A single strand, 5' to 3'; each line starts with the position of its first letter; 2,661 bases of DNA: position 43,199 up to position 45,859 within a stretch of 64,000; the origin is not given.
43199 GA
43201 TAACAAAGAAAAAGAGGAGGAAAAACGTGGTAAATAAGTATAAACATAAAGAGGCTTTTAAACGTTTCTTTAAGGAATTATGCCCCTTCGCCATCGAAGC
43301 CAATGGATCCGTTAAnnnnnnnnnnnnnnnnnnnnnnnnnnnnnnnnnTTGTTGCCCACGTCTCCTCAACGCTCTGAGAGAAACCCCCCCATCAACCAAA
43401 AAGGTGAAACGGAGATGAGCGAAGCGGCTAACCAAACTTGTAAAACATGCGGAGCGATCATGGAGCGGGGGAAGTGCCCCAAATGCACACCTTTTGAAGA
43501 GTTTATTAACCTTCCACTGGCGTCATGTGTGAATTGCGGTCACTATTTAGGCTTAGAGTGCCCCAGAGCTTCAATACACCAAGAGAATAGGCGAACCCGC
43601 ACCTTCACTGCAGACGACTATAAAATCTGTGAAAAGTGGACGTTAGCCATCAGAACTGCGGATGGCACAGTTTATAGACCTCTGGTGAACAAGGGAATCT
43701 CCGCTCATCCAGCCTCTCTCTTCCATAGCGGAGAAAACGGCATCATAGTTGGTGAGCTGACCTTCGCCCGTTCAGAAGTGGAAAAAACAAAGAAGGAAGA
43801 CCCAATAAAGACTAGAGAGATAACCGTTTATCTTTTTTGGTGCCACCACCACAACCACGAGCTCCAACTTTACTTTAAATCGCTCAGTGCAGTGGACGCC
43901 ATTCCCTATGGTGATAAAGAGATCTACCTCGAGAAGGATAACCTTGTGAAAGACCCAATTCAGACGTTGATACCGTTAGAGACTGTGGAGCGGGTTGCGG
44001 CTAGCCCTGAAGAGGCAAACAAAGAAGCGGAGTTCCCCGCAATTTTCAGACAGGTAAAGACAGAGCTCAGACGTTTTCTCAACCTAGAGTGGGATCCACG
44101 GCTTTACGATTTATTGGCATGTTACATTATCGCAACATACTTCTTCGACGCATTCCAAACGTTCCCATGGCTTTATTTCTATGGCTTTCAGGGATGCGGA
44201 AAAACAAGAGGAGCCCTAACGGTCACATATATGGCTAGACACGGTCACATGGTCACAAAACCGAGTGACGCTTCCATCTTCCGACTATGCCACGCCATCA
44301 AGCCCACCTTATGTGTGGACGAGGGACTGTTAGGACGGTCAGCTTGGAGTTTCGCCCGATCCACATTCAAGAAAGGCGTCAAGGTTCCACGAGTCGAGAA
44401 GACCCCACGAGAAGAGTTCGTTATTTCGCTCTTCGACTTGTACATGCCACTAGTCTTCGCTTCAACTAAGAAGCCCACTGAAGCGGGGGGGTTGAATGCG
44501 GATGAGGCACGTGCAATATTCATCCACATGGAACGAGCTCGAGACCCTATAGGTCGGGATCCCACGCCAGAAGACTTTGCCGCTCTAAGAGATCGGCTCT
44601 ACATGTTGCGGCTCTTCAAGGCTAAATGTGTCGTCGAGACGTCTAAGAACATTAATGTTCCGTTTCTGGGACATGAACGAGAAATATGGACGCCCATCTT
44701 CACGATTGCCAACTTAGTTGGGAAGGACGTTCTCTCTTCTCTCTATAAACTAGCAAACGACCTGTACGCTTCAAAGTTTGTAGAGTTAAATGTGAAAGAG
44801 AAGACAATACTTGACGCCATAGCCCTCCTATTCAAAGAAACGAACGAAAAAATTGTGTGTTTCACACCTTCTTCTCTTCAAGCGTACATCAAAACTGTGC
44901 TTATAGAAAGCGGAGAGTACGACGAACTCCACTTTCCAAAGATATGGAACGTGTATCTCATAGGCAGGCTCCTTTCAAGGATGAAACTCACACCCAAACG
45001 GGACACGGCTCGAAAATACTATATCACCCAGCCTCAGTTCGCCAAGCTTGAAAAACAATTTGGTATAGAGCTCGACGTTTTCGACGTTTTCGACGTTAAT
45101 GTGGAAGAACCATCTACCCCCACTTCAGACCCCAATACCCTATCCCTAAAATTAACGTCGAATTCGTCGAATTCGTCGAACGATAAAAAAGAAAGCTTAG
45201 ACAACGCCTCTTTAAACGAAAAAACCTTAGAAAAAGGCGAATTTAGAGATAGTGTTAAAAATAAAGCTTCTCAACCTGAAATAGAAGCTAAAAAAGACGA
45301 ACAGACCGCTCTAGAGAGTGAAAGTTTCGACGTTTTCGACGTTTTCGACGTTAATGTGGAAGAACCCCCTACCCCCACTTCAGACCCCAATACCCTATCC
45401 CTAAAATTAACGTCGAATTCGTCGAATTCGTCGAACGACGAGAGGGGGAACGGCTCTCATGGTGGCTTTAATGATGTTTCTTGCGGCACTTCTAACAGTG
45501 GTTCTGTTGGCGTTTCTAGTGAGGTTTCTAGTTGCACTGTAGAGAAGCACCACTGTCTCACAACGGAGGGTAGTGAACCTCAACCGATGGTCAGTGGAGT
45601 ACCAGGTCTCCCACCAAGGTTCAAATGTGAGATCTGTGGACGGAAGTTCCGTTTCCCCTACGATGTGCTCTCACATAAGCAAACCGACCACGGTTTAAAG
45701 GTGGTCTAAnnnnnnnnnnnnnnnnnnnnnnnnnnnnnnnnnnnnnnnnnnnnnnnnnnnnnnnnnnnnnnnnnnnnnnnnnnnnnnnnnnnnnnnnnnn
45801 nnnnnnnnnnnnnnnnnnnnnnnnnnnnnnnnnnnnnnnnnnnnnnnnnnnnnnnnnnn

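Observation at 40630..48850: Integrated plasmid/virus-like element with primase, P-loop NTPase, intact integrase and a ThyA-like cargo gene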

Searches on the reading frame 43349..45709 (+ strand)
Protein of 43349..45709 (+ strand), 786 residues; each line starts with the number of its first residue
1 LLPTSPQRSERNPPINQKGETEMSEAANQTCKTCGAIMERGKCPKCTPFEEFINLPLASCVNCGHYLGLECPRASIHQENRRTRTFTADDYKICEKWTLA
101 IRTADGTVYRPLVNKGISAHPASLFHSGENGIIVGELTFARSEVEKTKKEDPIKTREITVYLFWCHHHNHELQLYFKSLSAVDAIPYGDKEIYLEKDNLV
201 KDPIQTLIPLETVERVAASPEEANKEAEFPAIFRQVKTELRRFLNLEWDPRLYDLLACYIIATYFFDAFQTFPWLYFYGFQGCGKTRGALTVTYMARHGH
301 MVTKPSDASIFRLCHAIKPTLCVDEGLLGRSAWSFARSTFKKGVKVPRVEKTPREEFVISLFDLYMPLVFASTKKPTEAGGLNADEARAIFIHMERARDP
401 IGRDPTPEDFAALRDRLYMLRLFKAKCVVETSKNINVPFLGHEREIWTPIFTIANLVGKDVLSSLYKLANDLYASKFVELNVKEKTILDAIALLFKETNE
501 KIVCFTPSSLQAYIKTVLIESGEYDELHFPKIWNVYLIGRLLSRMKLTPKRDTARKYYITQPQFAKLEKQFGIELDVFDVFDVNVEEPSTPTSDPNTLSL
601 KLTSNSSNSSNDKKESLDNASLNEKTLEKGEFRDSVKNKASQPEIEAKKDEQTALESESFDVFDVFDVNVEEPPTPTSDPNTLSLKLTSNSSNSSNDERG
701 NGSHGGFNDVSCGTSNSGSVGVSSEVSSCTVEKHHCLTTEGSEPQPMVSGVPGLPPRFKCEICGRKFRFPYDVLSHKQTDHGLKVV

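Call 8: search_protein_families(library=pfam, max_evalue=0.01, proteins=[window:43349-45709:+])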
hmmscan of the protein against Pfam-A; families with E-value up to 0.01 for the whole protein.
window:43349-45709:+ (786 aa): 2 families
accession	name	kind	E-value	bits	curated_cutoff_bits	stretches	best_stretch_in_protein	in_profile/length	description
PF12317.13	IFT46_B_C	-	0.0029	17.8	22.2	0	585-629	72-119/211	Intraflagellar transport complex B protein 46 C terminal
PF00096.32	zf-C2H2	-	0.0035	18.2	25.2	1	758-781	1-23/23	Zinc finger, C2H2 type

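Call 9: search_protein_families(library=phrogs, max_evalue=0.01, proteins=[window:43349-45709:+])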
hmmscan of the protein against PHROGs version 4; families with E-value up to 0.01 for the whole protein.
window:43349-45709:+ (786 aa): 0 families

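Call 18: find_related_loci(query=window:43349-45709:+, collection=viral_contigs, flank=10000)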
Query window:43349-45709:+ (786 aa) in viral_contigs; peptide patterns used: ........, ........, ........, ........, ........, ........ (x = any residue, [..] = any of these).
51 stretches matched a pattern, but none encodes a relative of the query by tblastn (E <= 1e-3).

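Call 21: find_homologous_proteins(query=window:43349-45709:+, max_evalue=0.001)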
Query window:43349-45709:+ (786 aa): 20 proteins with E <= 0.001 among 8000 candidates.
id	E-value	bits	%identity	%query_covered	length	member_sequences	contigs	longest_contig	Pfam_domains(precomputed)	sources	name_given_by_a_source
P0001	0.0e+0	1777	100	97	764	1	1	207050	-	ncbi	ncbi:MAG: hypothetical protein QXJ75_00490 [Candidatus Bathyarchaeia archaeon]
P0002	2.3e-127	444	45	59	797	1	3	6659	-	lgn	-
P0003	8.5e-124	433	41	65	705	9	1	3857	-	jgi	-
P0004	1.0e-122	429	44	58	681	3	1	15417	-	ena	-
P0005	1.6e-117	412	44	60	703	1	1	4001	PF22511.4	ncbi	ncbi:MAG: hypothetical protein QXI93_04615, partial [Candidatus Methanomethylicia archaeon]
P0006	2.7e-107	378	38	63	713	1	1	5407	-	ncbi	ncbi:MAG: hypothetical protein QXE05_07585 [Nitrososphaeria archaeon]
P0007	1.8e-106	375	39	65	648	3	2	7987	-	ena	-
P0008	8.0e-105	370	37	69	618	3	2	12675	-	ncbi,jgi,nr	ncbi:hypothetical protein DRO42_02335 [Candidatus Bathyarchaeota archaeon]|nr:MAG: hypothetical prot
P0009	1.3e-103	366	39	58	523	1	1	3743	-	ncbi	ncbi:MAG: hypothetical protein QW707_09205, partial [Candidatus Bathyarchaeia archaeon]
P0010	3.6e-100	355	37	60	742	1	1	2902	-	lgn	-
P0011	8.1e-99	350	35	65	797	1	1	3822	-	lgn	-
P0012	2.4e-98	349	38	58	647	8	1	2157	-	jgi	jgi:ribosomal protein S27AE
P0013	1.2e-97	346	41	58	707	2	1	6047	-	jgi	-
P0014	1.1e-96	343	36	67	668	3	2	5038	-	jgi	-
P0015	2.6e-96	342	40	57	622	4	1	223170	-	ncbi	ncbi:MAG: TFIIB-type zinc ribbon-containing protein [Candidatus Bathyarchaeia archaeon]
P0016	3.4e-96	341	38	65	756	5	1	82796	-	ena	-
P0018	2.7e-91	325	37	57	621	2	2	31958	-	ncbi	ncbi:MAG: hypothetical protein QXZ68_07860 [Candidatus Bathyarchaeia archaeon]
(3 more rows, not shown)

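Call 22: find_encoding_contigs(protein=P0015, flank=10000, max_places=2)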
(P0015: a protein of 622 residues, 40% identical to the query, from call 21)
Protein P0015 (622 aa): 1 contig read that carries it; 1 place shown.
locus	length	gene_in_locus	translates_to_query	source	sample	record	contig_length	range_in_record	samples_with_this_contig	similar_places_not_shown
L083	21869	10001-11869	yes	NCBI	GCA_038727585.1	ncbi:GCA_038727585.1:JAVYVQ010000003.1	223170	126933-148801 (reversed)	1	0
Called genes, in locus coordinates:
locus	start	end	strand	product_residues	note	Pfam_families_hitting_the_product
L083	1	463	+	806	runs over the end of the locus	PF01078:Mg_chelatase (faint), PF07728:AAA_5 (faint), PF17863:AAA_lid_2, PF26791:AAPxQ (weak), PF00092:VWA (weak), PF13519:VWA_2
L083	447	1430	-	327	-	-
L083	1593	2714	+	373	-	PF02615:Ldh_2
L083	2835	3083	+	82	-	-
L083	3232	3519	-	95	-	-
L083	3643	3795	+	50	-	-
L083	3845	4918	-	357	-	-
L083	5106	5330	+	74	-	PF21983:NikA-like (weak)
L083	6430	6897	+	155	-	-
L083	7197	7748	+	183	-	-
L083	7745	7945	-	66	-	-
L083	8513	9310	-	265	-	-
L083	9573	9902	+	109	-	-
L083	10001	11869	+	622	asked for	-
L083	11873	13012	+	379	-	PF00589:Phage_integrase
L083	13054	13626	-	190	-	PF00013:KH_1 (weak), PF17903:KH_KRR1_1st (weak), PF21800:KH_KRR1_2nd, PF22891:KH_PNO1_2nd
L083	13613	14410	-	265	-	PF01163:RIO1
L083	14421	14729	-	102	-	PF01176:eIF-1a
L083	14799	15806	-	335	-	PF04055:Radical_SAM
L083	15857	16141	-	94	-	PF04242:DUF424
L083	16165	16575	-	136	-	PF01873:eIF-5_eIF-2B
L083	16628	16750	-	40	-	-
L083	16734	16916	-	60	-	PF02633:Creatininase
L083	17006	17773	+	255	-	PF01048:PNP_UDP_1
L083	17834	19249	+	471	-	PF02347:GDC-P, PF01053:Cys_Met_Meta_PP (weak)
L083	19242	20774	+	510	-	PF02347:GDC-P, PF00266:Aminotran_5, PF21478:GcvP2_C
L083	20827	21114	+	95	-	PF01883:FeS_assembly_P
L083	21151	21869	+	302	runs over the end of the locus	PF09872:DUF2099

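Call 23: find_encoding_contigs(protein=P0016, flank=10000, max_places=2)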
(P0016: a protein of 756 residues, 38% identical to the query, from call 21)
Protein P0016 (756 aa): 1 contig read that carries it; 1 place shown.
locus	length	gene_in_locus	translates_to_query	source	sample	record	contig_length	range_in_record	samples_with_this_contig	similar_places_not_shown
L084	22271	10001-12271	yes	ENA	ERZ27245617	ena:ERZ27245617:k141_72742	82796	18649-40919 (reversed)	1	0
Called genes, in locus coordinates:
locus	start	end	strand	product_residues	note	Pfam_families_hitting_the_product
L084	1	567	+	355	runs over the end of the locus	-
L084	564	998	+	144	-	-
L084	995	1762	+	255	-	-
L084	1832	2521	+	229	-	PF01047:MarR (weak), PF01982:CTP-dep_RFKase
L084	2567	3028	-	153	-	PF06574:FAD_syn (weak), PF01467:CTP_transf_like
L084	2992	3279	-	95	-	PF04010:DUF357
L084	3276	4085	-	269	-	PF00590:TP_methylase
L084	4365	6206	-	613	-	PF01751:Toprim, PF01131:Topoisom_bac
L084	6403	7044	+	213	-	PF10050:DUF2284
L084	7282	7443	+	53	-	-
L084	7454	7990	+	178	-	-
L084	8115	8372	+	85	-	-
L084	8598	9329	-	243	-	PF13601:HTH_34 (weak)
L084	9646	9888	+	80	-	-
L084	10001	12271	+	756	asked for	-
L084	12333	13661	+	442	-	PF00589:Phage_integrase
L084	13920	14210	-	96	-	-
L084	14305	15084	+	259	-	-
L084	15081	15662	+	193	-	PF03692:CxxCxxCC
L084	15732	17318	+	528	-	PF04851:ResIII, PF00270:DEAD, PF21210:RNA_helicase_helical, PF00271:Helicase_C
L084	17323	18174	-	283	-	PF02511:Thy1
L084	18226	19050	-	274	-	PF00290:Trp_syntA, PF00977:His_biosynth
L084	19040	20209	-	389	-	PF00291:PALP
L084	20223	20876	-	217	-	PF00697:PRAI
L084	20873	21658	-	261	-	PF00218:IGPS, PF01729:QRPTase_C (weak)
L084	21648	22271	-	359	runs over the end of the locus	PF02885:Glycos_trans_3N, PF00591:Glycos_transf_3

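Call 24: find_encoding_contigs(protein=P0018, flank=10000, max_places=2)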
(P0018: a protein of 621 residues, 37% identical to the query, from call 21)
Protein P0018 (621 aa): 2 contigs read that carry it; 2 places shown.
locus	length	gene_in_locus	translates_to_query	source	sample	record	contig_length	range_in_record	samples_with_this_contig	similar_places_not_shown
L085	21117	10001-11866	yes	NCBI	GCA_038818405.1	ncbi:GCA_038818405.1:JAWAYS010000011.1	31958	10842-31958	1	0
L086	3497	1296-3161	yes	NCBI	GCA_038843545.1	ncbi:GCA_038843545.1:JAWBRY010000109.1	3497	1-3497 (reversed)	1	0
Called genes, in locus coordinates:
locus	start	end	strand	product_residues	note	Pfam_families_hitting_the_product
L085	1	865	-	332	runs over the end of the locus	PF00709:Adenylsucc_synt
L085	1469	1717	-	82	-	PF24321:DUF7493 (weak)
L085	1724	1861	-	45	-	-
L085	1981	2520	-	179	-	PF00149:Metallophos (weak), PF12850:Metallophos_2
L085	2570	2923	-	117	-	PF02245:Pur_DNA_glyco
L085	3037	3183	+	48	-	-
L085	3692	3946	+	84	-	-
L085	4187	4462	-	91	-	-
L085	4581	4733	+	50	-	-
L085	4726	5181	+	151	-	-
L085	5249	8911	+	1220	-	-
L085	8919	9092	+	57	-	-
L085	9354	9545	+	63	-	PF01402:RHH_1, PF19807:DUF6290 (weak)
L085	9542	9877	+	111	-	-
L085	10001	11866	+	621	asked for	-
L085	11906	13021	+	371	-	PF00589:Phage_integrase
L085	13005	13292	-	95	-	PF02245:Pur_DNA_glyco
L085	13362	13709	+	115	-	PF04430:DUF498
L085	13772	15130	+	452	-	PF04389:Peptidase_M28, PF01546:Peptidase_M20, PF07687:M20_dimer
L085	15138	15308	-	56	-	PF07302:AroM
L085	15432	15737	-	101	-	PF07302:AroM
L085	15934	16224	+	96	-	-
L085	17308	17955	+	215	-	PF02475:TRM5-TYW2_MTfase, PF05175:MTS, PF13489:Methyltransf_23 (weak), PF06325:PrmA, PF12847:Methyltransf_18 (weak), PF03602:Cons_hypoth95 (weak), PF13649:Methyltransf_25, PF13847:Methyltransf_31, +3 more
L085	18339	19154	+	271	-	-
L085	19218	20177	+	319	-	PF12850:Metallophos_2 (faint)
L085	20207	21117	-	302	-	PF00324:AA_permease, PF13520:AA_permease_2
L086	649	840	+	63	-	PF01402:RHH_1, PF19807:DUF6290 (weak)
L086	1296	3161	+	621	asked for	-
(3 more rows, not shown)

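Call 25: find_encoding_contigs(protein=P0001, flank=10000, max_places=2)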
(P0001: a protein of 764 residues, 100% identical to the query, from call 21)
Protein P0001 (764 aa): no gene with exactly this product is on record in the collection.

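Call 41: search_solved_structures(query=A1, max_evalue=1)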
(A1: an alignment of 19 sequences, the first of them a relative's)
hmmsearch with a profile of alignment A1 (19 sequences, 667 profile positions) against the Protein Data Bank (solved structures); distinct sequences matched with E-value up to 1: 0.

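Call 42: search_protein_families(library=pfam, alignment_id=A1, max_evalue=0.1)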
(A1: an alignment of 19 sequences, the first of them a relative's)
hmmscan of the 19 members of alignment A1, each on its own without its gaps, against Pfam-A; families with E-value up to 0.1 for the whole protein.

A. member 1, P0001 (764 aa): 3 families
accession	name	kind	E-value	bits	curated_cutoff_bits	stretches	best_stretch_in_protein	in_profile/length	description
PF12317.13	IFT46_B_C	-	0.0027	17.9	22.2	0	563-607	72-119/211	Intraflagellar transport complex B protein 46 C terminal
PF00096.32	zf-C2H2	-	0.0034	18.2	25.2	1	736-759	1-23/23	Zinc finger, C2H2 type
PF13894.12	zf-C2H2_4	-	0.043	15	27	1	736-759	1-24/24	C2H2-type zinc finger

B. families by the number of members that match (of 19 scanned): 21 families
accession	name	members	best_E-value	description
PF08271.17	Zn_Ribbon_TF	2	0.0048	TFIIB zinc-binding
PF12760.12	Zn_ribbon_IS1595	2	0.017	Transposase zinc-ribbon domain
PF13191.12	AAA_16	2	0.021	AAA ATPase domain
PF22511.2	PBP2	1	8.7e-06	PolB1 Binding Protein 2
PF12317.13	IFT46_B_C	1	0.0027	Intraflagellar transport complex B protein 46 C terminal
PF08273.17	Zn_Ribbon_Prim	1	0.0027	Zinc-binding domain of primase-helicase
PF00096.32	zf-C2H2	1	0.0034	Zinc finger, C2H2 type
PF00910.28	RNA_helicase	1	0.0054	RNA helicase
PF13248.11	Zn_ribbon_3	1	0.0056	zinc-ribbon domain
PF09723.15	Zn_ribbon_8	1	0.011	Zinc ribbon domain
PF12773.13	DZR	1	0.014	Double zinc ribbon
PF13401.12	AAA_22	1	0.038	AAA domain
PF13408.12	Zn_ribbon_recom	1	0.041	Recombinase zinc beta ribbon domain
PF13894.12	zf-C2H2_4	1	0.043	C2H2-type zinc finger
PF02002.24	TFIIE_alpha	1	0.045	TFIIE alpha subunit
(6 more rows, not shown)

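Call 46: find_related_loci(query=A1, collection=viral_contigs, flank=10000)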
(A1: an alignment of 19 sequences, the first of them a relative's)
Query A1 (764 aa) in viral_contigs; peptide patterns used: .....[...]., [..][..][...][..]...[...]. (x = any residue, [..] = any of these).
56 stretches matched a pattern, but none encodes a relative of the query by tblastn (E <= 1e-3).

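Call 52: predict_structure(alignment_id=A1)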
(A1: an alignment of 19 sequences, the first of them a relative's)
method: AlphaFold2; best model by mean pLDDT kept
length: 764 residues; sequences in the alignment: 19
mean_pLDDT: 58.2   pTM: 0.53
mean pLDDT of the five models: 58.2, 55.8, 53.4, 53.3, 50.9
residues with pLDDT >= 90: 124; 70-90: 183; 50-70: 101; < 50: 356
segments of 3 or more residues with pLDDT < 50: 1-21, 23-40, 42-76, 92-101, 175-184, 277-300, 317-343, 357-361, 553-735, 746-764
pLDDT, mean of each block of 10 residues (from residue 1): 34 40 43 39 43 33 36 46 62 38 68 66 66 69 81 77 64 48 56 84 92 96 94 96 80 82 84 58 31 37 54 52 33 31 57 55 68 87 83 88 91 82 90 96 92 75 92 91 94 92 87 92 83 86 86 39 32 28 26 27 29 28 33 33 28 29 27 28 27 29 25 26 28 48 51 33 30
secondary structure, 60 per line:
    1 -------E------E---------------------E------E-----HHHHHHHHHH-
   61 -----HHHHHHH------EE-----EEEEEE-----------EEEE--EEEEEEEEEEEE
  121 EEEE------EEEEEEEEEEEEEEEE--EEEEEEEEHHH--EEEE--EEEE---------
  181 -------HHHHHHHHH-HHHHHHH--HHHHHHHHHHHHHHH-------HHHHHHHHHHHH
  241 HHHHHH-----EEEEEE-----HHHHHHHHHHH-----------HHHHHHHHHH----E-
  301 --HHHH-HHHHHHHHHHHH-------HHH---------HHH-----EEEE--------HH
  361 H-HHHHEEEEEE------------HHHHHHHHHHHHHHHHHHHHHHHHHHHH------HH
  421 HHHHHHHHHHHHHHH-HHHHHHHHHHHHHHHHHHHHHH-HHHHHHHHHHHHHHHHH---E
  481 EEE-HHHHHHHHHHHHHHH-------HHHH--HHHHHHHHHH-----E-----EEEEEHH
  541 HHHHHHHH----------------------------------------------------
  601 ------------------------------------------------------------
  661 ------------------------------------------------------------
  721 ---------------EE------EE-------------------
elements in order (helices of 4 or more, strands of 3 or more residues): H50-59 H66-72 E86-91 E103-106 E109-124 E131-146 E149-156 E162-165 E168-171 H188-196 H198-204 H207-221 H229-246 E252-257 H263-273 H285-294 H303-306 H308-319 E347-350 H363-366 E367-372 H385-412 H419-435 H437-458 H460-476 E480-483 H485-499 H507-510 H513-522 E534-538 H539-548
